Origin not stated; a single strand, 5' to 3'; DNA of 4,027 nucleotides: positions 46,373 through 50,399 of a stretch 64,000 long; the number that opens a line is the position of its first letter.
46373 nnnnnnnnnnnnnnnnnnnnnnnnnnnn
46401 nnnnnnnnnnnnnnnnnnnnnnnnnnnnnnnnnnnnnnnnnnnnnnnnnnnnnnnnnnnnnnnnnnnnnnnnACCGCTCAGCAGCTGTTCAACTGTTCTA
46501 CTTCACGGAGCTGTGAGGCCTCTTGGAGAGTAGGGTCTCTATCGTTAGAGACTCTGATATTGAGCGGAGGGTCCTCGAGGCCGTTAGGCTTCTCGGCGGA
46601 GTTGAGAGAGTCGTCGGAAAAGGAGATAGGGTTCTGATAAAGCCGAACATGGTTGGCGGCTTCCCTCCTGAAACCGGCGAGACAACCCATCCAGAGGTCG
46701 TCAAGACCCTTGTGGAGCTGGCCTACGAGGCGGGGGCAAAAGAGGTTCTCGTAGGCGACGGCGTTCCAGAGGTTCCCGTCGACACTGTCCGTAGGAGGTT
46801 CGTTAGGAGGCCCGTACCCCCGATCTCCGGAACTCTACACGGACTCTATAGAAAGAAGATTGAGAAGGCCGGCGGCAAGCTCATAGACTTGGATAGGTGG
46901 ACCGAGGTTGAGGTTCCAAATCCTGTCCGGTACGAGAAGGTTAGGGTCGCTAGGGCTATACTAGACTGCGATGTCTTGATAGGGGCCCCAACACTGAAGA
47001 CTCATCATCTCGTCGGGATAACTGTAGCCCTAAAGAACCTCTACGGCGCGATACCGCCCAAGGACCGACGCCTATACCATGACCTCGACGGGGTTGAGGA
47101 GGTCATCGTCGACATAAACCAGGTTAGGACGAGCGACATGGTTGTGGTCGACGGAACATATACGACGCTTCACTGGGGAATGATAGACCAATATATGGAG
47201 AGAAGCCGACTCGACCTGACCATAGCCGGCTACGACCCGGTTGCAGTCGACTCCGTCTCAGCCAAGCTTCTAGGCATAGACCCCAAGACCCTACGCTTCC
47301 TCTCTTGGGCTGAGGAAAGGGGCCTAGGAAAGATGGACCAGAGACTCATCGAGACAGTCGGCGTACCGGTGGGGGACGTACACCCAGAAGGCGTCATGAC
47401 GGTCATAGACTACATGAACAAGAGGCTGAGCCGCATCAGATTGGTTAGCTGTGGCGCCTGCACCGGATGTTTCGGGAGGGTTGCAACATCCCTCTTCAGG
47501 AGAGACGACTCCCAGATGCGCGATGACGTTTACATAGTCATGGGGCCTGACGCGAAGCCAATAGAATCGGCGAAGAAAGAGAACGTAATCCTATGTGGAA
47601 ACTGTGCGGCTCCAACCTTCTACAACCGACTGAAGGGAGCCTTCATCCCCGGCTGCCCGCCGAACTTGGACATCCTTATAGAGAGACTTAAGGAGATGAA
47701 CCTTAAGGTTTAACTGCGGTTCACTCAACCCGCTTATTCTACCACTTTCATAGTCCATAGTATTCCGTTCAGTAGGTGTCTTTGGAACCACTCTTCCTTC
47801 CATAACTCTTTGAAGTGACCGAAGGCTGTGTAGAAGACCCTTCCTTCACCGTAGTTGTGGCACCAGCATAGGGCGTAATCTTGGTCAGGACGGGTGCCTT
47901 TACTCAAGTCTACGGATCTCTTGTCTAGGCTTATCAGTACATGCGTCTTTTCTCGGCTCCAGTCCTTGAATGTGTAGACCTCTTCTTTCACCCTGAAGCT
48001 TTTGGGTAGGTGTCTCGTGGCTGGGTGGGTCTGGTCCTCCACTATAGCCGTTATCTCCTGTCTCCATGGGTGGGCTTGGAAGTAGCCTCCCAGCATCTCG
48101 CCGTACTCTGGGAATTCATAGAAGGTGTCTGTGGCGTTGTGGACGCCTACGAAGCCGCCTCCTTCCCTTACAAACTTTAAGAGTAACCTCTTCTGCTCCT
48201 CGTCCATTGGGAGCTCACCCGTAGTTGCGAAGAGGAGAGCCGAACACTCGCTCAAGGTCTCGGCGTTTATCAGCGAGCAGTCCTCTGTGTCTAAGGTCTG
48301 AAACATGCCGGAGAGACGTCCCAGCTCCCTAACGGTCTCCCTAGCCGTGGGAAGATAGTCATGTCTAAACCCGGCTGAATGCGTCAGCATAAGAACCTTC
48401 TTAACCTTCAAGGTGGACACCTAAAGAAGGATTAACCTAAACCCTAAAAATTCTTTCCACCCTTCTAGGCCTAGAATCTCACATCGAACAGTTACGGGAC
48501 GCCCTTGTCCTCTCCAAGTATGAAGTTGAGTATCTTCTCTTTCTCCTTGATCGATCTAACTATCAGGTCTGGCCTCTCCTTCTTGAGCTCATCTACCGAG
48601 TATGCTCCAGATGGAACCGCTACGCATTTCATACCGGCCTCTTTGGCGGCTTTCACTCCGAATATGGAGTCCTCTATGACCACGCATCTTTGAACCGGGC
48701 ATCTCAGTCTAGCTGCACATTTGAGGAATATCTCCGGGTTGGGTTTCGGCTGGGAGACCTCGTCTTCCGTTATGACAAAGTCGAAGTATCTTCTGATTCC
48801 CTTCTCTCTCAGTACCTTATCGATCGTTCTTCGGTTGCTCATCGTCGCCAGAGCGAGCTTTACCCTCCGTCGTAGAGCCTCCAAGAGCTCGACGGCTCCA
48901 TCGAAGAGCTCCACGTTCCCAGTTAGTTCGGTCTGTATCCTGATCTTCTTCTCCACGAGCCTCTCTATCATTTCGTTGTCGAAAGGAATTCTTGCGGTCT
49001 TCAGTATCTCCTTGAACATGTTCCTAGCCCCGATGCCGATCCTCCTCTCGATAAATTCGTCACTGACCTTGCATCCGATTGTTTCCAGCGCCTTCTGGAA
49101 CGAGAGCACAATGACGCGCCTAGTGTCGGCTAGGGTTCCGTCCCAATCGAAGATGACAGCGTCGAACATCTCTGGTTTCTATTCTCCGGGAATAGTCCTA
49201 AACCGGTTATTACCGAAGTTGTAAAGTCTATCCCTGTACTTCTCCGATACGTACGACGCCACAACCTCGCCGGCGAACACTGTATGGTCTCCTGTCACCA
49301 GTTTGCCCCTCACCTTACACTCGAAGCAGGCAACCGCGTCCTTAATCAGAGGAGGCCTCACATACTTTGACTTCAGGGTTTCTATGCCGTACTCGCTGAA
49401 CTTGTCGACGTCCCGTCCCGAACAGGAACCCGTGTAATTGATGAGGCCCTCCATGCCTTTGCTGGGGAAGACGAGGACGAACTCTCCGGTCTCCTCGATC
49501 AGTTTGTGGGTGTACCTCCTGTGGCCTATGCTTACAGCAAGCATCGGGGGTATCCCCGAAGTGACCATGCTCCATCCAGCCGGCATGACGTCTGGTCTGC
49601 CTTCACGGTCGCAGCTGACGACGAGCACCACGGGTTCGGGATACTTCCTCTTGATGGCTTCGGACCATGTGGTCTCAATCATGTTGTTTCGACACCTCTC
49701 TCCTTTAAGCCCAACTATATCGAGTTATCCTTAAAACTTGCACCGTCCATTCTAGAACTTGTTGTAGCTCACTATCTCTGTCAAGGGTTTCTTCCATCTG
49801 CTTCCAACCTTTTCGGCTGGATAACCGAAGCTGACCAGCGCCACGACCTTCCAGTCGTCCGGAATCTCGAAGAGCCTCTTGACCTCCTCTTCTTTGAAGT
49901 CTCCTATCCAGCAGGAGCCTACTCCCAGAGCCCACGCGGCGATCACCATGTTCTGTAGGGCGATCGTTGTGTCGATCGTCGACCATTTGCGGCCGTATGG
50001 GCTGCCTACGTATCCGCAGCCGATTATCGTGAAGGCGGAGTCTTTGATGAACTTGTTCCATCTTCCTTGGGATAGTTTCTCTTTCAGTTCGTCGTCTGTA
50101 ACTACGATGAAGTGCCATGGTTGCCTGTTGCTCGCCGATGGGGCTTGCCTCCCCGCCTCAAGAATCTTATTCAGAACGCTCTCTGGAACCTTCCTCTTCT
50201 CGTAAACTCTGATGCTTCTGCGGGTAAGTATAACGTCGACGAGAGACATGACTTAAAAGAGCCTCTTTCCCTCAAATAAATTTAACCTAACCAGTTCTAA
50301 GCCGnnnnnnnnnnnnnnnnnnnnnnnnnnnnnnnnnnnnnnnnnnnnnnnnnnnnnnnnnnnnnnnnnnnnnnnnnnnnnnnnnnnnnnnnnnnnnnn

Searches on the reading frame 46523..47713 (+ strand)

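Call 67: search_protein_families(library=pfam, max_evalue=0.00001, proteins=[window:46523-47713:+])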
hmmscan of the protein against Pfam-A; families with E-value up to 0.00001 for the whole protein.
window:46523-47713:+ (396 aa): 1 family
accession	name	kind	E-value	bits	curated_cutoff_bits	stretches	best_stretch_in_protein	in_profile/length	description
PF04015.17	DUF362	-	1.2e-40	140.2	24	1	37-247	1-199/200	Domain of unknown function (DUF362)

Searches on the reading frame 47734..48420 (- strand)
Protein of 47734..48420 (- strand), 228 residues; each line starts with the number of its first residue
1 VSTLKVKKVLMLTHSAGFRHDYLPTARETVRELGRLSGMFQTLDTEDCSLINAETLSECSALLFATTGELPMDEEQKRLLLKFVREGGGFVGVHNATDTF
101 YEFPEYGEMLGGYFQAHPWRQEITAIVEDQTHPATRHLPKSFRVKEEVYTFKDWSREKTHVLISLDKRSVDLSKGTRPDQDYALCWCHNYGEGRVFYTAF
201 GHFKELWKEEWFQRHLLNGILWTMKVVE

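Call 67: search_protein_families(library=pfam, max_evalue=0.00001, proteins=[window:47734-48420:-])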
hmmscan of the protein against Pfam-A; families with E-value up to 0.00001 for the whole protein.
window:47734-48420:- (228 aa): 1 family
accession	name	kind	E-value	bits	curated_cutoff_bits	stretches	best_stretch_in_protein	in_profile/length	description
PF06283.17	ThuA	-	1.3e-54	186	33.4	1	8-223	1-209/209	Trehalose utilisation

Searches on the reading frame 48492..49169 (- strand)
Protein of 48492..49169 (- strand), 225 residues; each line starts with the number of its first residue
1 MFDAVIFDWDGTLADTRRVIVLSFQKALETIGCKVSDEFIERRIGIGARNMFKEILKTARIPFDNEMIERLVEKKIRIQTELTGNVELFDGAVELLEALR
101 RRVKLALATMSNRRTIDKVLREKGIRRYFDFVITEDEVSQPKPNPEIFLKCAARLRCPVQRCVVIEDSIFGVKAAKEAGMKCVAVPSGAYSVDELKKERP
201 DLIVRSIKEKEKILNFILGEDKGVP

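Call 67: search_protein_families(library=pfam, max_evalue=0.00001, proteins=[window:48492-49169:-])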
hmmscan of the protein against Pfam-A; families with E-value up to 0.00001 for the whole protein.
window:48492-49169:- (225 aa): 4 families
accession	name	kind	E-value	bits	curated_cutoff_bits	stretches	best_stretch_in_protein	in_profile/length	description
PF13419.12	HAD_2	-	5.1e-41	141.2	23.8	1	5-185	1-178/178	Haloacid dehalogenase-like hydrolase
PF00702.32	Hydrolase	-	1.2e-33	117.5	26.4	1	3-179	2-191/191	haloacid dehalogenase-like hydrolase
PF13242.12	Hydrolase_like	-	7.6e-13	48.6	22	1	142-209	4-74/75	HAD-hyrolase-like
PF12710.13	HAD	-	3.8e-07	31.2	27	1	5-130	1-125/189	haloacid dehalogenase-like hydrolase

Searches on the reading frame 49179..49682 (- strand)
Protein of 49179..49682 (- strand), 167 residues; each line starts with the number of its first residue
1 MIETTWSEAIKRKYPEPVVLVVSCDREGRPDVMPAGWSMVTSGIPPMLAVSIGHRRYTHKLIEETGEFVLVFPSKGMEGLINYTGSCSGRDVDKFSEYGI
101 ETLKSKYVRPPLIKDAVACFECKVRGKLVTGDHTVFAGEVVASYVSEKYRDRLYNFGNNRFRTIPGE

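Call 67: search_protein_families(library=pfam, max_evalue=0.00001, proteins=[window:49179-49682:-])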
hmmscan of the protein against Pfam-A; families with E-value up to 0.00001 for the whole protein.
window:49179-49682:- (167 aa): 1 family
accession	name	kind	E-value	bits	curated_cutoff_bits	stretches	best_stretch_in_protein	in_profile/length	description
PF01613.24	Flavin_Reduct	-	2.2e-36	125.7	27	1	12-164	2-152/153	Flavin reductase like domain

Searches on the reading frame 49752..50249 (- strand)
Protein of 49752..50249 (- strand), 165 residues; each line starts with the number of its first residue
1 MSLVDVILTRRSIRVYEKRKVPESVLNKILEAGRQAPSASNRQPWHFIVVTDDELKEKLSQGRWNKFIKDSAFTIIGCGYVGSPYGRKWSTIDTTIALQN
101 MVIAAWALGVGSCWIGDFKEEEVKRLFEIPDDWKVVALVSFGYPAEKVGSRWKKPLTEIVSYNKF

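Call 67: search_protein_families(library=pfam, max_evalue=0.00001, proteins=[window:49752-50249:-])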
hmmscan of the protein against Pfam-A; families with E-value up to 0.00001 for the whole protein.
window:49752-50249:- (165 aa): 2 families
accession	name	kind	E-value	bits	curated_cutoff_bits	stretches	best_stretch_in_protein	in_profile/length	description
PF00881.29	Nitroreductase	-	3.4e-37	128.6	23.5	2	7-61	1-55/167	Nitroreductase family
PF14512.11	TM1586_NiRdase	-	4e-21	76.1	27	2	98-164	88-153/215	Putative TM nitroreductase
